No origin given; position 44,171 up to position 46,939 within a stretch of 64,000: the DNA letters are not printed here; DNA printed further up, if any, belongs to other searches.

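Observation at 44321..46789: Member B of the Cys-rich family sits in a tight operon with hemW and an M13 peptidase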

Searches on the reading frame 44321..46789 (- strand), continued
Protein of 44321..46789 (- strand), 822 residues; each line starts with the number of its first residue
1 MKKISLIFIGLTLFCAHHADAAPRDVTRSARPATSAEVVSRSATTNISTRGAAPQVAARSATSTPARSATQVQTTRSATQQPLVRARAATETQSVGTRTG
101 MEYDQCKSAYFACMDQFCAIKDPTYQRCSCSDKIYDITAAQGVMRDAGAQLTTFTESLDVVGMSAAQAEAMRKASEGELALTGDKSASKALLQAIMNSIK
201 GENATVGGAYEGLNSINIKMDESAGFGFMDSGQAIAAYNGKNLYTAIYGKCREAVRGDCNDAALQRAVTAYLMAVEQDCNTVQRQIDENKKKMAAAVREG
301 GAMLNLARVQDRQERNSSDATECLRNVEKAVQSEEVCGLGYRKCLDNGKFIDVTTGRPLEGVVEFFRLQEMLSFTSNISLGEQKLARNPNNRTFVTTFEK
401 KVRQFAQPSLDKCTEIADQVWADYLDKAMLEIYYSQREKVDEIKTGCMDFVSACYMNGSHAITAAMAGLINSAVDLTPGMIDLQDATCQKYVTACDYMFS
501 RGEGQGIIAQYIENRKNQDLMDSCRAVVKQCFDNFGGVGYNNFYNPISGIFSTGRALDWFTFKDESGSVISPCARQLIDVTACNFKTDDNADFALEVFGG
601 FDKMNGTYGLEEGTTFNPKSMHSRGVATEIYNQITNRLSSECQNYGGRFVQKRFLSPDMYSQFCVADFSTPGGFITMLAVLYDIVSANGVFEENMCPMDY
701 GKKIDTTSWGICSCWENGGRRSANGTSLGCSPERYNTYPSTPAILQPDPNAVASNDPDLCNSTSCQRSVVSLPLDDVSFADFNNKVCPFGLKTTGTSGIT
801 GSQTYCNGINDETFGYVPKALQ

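Call 87: fold_search(model_id=the predicted structure, library=viral)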
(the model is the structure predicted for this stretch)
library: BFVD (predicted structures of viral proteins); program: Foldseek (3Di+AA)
matches with E <= 10: 49; with E <= 0.001: 0
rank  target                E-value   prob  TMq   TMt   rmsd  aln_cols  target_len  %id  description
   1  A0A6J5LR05            5.5e-01  0.10  0.05  0.03  61.6       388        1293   13  Uncharacterized protein [uncultured Caudovirales phage]
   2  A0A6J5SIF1            6.1e-01  0.12  0.06  0.08  52.6       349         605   13  Uncharacterized protein [uncultured Caudovirales phage]
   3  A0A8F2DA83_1          6.1e-01  0.05  0.07  0.07  52.0       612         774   13  Tape measure protein [Gordonia phage VanLee]
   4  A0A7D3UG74            7.7e-01  0.15  0.08  0.10  47.5       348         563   15  (no name in the UniProt tables at hand)
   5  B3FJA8                9.8e-01  0.06  0.06  0.07  47.2       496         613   10  Virion structural protein [Pseudomonas phage 201phi2-1]
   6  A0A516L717            1.0e+00  0.06  0.08  0.11  41.2       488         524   13  (no name in the UniProt tables at hand)
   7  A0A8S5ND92            1.1e+00  0.20  0.06  0.07  39.1       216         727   11  Major tail protein [Podoviridae sp. ctTZV6]
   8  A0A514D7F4            1.2e+00  0.04  0.05  0.08  42.1       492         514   11  Uncharacterized protein (Fragment) [Riboviria sp.]
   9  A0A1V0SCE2            1.9e+00  0.02  0.06  0.06  42.7       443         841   11  NCLDV major capsid protein [Indivirus ILV1]
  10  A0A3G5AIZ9            2.0e+00  0.20  0.08  0.25  20.4       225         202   10  t-SNARE coiled-coil homology domain-containing protein [Satyrvirus sp.]
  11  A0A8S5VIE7            2.0e+00  0.08  0.04  0.04  31.1       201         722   12  Major tail protein [Podoviridae sp. ct9H612]
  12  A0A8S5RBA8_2          2.0e+00  0.04  0.09  0.09  45.0       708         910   10  Chromosome segregation ATPase [virus sp. ctmTa7]
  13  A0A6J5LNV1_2          2.1e+00  0.03  0.09  0.06  43.6       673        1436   10  N-acetyltransferase domain-containing protein [uncultured Caudovirales phage]
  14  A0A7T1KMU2            2.3e+00  0.04  0.04  0.08  44.4       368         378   13  P protein [Eptesicus fuscus rhabdovirus]
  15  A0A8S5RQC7            2.5e+00  0.05  0.10  0.10  42.4       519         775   12  (no name in the UniProt tables at hand)
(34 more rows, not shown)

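Call 88: search_protein_families(library=pfam, proteins=[L004:13391-15286:+, L003:4645-6681:+, L017:5295-6455:-, L017:6449-7216:+, L017:7213-8760:+], max_evalue=0.001)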
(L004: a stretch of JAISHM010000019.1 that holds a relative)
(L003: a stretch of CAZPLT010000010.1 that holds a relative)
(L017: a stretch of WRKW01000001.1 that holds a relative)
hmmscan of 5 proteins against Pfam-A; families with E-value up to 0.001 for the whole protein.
L004:13391-15286:+ (631 aa): 2 families
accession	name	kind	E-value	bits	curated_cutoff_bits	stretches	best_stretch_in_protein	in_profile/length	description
PF01432.26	Peptidase_M3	-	1.4e-37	130.6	27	1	229-613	2-455/457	Peptidase family M3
PF08439.15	Peptidase_M3_N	-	2.4e-10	40.9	25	1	145-207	1-64/70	Oligopeptidase F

L003:4645-6681:+ (679 aa): 2 families
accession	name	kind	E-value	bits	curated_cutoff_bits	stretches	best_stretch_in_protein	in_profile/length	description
PF01432.26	Peptidase_M3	-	3.6e-114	383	27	1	238-677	1-456/457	Peptidase family M3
PF19310.4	TOP_N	-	5.5e-11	42.8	27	1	52-170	3-122/123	Neurolysin/Thimet oligopeptidase, N-terminal domain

L017:5295-6455:- (386 aa): 5 families
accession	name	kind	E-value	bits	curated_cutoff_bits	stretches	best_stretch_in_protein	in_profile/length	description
PF07478.18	Dala_Dala_lig_C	-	2.1e-31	109.4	24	1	145-363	2-203/204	D-ala D-ala ligase C-terminus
PF01820.27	Dala_Dala_lig_N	-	1.7e-22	80.6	34.6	1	4-127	1-121/121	D-ala D-ala ligase N-terminus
PF02786.22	CPSase_L_D2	-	3.2e-07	30.5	19.8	0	149-239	13-109/211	Carbamoyl-phosphate synthase L chain, ATP binding domain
PF13535.11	ATP-grasp_4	-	0.00014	21.9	27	1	175-211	1-37/160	ATP-grasp domain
PF02222.28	ATP-grasp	-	0.00022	21.3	27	0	171-238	25-94/179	ATP-grasp domain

L017:6449-7216:+ (255 aa): 4 families
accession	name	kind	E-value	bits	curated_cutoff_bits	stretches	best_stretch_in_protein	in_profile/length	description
PF00561.26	Abhydrolase_1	-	3.5e-17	63.3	25.8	1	33-185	2-145/245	alpha/beta hydrolase fold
PF12697.13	Abhydrolase_6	-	5.7e-17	63.5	26.3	1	34-228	1-197/217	Alpha/beta hydrolase family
PF12146.15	Hydrolase_4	-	4.3e-14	52.8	27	1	34-137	7-118/239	Serine aminopeptidase, S33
PF07819.20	PGAP1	-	0.00088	19.5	24.3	0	99-127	95-126/233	PGAP1-like alpha/beta domain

L017:7213-8760:+ (515 aa): 2 families
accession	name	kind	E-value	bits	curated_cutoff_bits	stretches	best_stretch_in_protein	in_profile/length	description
PF08245.18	Mur_ligase_M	-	1.8e-26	93.8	24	1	176-360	1-200/200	Mur ligase middle domain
PF02875.26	Mur_ligase_C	-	2.6e-07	31.9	28.4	1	382-500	1-122/127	Mur ligase, glutamate ligase domain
